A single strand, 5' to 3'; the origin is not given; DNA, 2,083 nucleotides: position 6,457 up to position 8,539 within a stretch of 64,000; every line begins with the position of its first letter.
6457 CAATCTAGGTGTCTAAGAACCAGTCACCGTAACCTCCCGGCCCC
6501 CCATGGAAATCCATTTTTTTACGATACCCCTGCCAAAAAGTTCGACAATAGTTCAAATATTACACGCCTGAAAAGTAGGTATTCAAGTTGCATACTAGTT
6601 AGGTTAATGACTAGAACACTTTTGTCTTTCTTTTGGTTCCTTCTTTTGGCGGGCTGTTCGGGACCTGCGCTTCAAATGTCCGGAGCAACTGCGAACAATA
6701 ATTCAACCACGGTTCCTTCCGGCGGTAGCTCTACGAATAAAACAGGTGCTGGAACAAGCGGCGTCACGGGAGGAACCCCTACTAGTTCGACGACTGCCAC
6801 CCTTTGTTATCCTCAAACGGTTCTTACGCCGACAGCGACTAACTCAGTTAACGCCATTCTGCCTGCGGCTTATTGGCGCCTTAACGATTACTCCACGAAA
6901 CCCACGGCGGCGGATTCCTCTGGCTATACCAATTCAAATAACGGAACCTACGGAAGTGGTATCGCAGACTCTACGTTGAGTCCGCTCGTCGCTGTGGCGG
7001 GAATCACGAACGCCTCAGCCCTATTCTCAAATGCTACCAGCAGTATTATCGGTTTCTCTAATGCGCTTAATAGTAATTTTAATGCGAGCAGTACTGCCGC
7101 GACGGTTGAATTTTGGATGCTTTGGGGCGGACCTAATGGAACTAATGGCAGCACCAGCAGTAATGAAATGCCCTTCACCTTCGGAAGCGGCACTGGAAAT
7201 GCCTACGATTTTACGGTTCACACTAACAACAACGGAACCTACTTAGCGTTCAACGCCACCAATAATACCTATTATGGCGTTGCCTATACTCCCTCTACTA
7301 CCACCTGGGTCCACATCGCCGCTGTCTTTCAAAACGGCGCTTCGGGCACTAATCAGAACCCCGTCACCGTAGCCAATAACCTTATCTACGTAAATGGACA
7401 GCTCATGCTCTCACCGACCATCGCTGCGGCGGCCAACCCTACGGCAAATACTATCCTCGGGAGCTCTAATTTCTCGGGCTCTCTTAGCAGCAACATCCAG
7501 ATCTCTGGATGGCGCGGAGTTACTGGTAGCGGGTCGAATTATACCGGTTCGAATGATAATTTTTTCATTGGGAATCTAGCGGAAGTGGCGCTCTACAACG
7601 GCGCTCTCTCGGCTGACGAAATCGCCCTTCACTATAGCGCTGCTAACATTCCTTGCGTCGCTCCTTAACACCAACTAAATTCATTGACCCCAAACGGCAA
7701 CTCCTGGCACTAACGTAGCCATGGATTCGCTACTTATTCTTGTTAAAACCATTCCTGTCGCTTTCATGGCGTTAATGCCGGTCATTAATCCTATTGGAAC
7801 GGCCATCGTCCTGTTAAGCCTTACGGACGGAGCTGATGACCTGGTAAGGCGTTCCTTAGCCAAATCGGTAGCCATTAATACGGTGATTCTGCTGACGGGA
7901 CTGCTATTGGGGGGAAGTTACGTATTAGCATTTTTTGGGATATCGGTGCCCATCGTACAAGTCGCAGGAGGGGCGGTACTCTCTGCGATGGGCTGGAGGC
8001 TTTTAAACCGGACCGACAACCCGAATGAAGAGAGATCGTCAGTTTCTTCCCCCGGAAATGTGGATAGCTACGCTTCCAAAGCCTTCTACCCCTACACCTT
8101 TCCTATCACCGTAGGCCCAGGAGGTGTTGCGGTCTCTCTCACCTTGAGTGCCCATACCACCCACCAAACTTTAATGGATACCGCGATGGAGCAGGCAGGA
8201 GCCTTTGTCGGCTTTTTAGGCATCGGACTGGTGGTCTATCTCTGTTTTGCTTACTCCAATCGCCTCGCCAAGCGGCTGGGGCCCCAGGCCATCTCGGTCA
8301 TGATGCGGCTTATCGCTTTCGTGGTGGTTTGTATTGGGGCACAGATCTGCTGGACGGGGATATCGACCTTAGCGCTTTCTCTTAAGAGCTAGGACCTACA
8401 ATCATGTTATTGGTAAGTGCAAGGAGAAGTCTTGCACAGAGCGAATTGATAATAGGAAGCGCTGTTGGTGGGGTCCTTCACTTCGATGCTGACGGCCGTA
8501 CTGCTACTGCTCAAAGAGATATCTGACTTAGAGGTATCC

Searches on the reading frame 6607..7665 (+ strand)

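Call 43: search_protein_families(library=pfam, proteins=[window:6607-7665:+], max_evalue=0.00001)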
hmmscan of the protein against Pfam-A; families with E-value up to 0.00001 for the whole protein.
window:6607-7665:+ (353 aa): 1 family
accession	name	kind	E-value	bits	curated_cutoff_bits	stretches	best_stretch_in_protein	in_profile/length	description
PF13385.13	Laminin_G_3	-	5.4e-11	43.3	27.6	1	158-288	12-125/151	Concanavalin A-like lectin/glucanases superfamily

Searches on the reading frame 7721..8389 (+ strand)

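Call 43: search_protein_families(library=pfam, proteins=[window:7721-8389:+], max_evalue=0.00001)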
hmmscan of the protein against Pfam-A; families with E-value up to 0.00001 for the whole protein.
window:7721-8389:+ (223 aa): 1 family
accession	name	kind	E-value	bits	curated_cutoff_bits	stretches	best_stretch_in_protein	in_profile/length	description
PF01914.23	MarC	-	9.3e-30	104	23.9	1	11-216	4-201/203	MarC family integral membrane protein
